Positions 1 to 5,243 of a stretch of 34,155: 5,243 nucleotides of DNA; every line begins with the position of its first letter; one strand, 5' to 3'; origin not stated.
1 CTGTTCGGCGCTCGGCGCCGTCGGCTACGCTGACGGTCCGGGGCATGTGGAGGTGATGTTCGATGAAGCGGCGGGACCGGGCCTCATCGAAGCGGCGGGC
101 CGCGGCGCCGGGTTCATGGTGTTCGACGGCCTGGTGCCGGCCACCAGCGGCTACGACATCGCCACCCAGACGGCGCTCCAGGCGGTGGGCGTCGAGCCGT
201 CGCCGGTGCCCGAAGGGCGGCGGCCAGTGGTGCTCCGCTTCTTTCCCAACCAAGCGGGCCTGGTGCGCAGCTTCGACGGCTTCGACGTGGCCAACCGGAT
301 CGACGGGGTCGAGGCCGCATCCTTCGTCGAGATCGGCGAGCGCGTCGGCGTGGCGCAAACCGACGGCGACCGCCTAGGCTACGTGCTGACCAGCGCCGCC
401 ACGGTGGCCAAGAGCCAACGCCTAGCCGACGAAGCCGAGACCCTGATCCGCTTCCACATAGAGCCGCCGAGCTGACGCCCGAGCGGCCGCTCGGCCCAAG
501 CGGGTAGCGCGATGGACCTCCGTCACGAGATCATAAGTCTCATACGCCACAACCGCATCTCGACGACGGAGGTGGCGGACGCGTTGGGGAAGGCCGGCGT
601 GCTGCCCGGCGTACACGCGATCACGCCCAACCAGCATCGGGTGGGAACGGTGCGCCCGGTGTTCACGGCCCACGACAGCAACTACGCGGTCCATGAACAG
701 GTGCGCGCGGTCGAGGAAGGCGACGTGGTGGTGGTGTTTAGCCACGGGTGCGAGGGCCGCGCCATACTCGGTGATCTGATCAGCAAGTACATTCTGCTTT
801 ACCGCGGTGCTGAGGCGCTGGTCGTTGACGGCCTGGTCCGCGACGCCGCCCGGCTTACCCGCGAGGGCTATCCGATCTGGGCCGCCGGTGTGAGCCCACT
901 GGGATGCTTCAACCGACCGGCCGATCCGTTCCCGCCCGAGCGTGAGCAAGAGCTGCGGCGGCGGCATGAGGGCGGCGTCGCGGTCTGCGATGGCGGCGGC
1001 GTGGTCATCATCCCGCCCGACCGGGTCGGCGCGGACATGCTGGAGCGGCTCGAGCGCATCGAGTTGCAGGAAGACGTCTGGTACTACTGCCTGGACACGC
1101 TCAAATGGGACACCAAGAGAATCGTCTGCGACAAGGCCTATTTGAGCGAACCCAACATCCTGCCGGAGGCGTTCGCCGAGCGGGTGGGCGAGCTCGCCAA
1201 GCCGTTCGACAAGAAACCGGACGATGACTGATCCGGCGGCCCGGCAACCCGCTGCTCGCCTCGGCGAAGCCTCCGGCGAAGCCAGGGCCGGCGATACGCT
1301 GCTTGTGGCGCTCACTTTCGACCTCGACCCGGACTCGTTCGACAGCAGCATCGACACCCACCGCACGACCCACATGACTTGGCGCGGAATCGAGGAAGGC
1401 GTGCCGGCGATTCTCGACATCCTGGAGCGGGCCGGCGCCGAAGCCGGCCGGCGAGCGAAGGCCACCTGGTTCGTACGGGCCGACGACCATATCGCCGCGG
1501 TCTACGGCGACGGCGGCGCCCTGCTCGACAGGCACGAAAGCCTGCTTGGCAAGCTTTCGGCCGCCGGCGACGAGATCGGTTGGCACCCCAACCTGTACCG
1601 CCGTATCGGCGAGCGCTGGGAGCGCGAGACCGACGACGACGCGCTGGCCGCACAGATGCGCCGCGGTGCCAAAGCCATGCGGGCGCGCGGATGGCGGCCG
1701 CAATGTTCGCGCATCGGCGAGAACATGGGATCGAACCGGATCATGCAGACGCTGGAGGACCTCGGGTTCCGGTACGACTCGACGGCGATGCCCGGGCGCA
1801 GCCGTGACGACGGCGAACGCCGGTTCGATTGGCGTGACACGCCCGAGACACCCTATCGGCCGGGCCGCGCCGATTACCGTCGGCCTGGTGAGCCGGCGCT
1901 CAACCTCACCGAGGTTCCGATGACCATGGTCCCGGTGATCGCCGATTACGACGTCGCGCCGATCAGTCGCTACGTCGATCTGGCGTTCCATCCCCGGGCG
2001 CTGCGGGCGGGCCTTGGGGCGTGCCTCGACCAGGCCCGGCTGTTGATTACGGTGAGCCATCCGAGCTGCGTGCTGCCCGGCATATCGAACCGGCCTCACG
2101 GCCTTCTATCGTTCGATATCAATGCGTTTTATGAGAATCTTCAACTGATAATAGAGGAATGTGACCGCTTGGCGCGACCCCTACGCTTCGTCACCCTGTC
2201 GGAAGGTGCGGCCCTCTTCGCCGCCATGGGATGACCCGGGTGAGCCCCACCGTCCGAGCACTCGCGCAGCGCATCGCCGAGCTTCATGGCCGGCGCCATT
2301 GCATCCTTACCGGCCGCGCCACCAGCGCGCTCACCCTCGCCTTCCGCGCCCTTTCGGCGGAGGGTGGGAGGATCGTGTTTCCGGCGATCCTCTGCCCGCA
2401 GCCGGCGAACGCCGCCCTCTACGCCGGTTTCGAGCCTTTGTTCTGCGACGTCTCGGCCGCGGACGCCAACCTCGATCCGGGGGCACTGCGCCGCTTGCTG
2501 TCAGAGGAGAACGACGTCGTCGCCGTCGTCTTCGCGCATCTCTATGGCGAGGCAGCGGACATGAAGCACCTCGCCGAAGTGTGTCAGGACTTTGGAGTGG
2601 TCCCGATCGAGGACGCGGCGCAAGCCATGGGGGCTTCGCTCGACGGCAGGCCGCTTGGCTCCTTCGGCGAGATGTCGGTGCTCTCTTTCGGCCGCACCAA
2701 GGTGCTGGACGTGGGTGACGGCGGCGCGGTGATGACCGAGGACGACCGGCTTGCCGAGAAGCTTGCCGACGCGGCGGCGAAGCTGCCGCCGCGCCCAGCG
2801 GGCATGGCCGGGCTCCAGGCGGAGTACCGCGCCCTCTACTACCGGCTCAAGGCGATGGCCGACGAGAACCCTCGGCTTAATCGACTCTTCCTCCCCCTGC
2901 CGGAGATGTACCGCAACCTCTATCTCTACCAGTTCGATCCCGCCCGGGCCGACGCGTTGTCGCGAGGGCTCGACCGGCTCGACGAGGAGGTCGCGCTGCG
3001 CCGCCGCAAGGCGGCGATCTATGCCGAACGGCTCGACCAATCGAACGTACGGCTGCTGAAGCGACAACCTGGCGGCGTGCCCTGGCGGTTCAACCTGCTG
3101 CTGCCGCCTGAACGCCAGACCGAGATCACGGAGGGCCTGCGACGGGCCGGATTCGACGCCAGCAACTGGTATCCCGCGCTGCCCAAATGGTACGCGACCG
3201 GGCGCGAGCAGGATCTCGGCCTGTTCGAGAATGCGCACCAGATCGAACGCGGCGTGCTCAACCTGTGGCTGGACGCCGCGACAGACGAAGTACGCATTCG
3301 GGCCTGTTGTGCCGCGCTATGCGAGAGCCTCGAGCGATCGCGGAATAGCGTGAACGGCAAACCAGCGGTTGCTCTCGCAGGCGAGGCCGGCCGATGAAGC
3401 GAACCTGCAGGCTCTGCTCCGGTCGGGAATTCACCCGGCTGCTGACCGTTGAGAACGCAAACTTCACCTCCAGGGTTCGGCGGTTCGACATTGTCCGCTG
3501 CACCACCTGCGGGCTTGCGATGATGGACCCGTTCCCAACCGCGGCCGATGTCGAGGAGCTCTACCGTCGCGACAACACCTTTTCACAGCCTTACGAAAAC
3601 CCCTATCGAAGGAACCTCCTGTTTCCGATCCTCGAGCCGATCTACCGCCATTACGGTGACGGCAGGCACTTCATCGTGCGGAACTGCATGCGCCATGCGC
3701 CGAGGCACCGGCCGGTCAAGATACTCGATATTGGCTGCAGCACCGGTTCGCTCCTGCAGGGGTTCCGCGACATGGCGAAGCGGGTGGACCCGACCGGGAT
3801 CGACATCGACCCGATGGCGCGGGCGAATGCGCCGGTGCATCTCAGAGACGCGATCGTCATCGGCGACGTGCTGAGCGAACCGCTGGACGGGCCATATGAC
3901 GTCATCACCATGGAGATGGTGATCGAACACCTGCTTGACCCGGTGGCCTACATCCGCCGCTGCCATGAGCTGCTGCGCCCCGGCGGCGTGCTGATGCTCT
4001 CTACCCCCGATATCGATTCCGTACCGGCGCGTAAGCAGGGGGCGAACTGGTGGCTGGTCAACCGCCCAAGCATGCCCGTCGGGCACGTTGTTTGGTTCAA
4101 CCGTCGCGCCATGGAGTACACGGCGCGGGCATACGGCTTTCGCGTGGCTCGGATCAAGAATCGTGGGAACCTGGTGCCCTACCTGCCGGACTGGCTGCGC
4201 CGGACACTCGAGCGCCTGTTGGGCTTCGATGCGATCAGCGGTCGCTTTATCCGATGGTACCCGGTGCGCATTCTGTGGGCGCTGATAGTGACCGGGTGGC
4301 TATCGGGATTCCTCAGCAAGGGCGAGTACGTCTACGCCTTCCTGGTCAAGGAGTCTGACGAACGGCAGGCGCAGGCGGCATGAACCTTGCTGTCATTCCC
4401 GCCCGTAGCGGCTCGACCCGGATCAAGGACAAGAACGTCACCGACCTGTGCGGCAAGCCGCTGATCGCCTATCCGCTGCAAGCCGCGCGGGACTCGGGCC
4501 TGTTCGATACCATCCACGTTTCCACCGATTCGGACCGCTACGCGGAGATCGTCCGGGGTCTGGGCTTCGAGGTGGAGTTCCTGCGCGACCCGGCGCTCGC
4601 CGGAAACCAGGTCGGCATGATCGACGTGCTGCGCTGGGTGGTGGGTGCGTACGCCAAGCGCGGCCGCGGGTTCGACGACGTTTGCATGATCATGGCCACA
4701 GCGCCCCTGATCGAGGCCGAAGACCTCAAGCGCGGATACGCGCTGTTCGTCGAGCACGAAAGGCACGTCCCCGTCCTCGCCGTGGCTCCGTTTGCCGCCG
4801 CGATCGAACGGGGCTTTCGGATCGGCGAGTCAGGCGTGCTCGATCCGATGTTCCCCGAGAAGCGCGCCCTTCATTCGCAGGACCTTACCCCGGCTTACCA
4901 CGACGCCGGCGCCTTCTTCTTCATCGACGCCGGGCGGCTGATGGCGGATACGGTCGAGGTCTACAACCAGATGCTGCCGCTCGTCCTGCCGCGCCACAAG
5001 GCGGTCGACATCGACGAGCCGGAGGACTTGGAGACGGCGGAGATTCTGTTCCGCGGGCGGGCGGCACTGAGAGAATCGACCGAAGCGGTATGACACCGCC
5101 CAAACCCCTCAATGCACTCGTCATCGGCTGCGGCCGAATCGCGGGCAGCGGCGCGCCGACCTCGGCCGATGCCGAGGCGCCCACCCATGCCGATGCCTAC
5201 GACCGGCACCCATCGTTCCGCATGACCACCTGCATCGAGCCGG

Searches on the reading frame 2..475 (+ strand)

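Call 7: search_protein_families(library=pfam, proteins=[window:2-475:+], max_evalue=0.001)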
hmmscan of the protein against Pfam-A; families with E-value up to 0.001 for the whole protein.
window:2-475:+ (157 aa): 1 family
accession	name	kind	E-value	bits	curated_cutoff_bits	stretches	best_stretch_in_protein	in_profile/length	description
PF18603.7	LAL_C2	-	3.3e-15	56.5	29.4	1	80-154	2-78/78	L-amino acid ligase C-terminal domain 2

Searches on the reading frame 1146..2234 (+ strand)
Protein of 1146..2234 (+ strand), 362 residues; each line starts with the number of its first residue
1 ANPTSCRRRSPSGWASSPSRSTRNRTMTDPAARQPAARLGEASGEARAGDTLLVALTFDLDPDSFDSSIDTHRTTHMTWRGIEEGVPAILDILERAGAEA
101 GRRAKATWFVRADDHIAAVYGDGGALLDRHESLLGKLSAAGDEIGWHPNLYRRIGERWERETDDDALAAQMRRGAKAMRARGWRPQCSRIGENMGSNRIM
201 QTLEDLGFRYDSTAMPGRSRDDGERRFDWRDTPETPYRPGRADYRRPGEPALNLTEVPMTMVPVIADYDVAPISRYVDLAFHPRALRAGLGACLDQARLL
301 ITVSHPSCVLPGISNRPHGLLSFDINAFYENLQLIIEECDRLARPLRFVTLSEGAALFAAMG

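Call 7: search_protein_families(library=pfam, proteins=[window:1146-2234:+], max_evalue=0.001)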
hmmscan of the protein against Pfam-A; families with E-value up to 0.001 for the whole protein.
window:1146-2234:+ (362 aa): 0 families

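Call 61: search_protein_families(library=ncbifam, proteins=[window:1146-2234:+], max_evalue=0.01)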
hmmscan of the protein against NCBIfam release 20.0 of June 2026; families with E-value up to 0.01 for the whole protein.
window:1146-2234:+ (362 aa): 2 families
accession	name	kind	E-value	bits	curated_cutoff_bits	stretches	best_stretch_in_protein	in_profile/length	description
TIGR03006.1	pepcterm_polyde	equivalog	7.1e-06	25.3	276.2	1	122-349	54-265/272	XrtA system polysaccharide deacetylase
NF011923.2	PRK15394.1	equivalog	0.00015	21.1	382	0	77-100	10-33/294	4-deoxy-4-formamido-L-arabinose-phosphoundecaprenol deformylase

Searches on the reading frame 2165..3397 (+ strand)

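Call 7: search_protein_families(library=pfam, proteins=[window:2165-3397:+], max_evalue=0.001)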
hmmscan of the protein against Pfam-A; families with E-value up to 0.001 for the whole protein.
window:2165-3397:+ (410 aa): 2 families
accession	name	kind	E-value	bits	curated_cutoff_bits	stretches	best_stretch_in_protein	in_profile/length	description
PF01041.23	DegT_DnrJ_EryC1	-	5e-50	171.2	19.8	1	21-383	17-357/360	DegT/DnrJ/EryC1/StrS aminotransferase family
PF05889.19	SepSecS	-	0.00059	19.1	21.1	1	34-155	62-196/389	O-phosphoseryl-tRNA(Sec) selenium transferase, SepSecS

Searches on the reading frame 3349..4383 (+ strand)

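Call 7: search_protein_families(library=pfam, proteins=[window:3349-4383:+], max_evalue=0.001)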
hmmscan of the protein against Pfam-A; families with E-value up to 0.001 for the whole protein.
window:3349-4383:+ (344 aa): 6 families
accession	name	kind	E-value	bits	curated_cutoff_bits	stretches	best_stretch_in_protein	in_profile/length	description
PF13489.12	Methyltransf_23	-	1.4e-25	90.3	27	1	107-266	7-161/164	Methyltransferase domain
PF08242.18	Methyltransf_12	-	8.1e-14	52.6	30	1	126-215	1-98/98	Methyltransferase domain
PF08241.18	Methyltransf_11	-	2e-12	48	21.2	1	126-216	1-94/95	Methyltransferase domain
PF13649.12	Methyltransf_25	-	7.3e-11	43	27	1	125-213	1-97/97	Methyltransferase domain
PF13847.12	Methyltransf_31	-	4.5e-09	36.6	27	1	123-221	5-113/145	Methyltransferase domain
PF05891.18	Methyltransf_PK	-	0.00077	19.5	27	0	177-217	117-159/218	AdoMet dependent proline di-methyltransferase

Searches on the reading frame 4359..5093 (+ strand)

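Call 7: search_protein_families(library=pfam, proteins=[window:4359-5093:+], max_evalue=0.001)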
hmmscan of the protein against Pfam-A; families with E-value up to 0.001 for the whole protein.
window:4359-5093:+ (244 aa): 2 families
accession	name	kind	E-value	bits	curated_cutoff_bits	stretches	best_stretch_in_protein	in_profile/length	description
PF02348.25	CTP_transf_3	-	7.1e-22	78.7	22.6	1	11-125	2-109/217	Cytidylyltransferase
PF12804.13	NTP_transf_3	-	4.8e-05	24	27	1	19-137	9-118/160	MobA-like NTP transferase domain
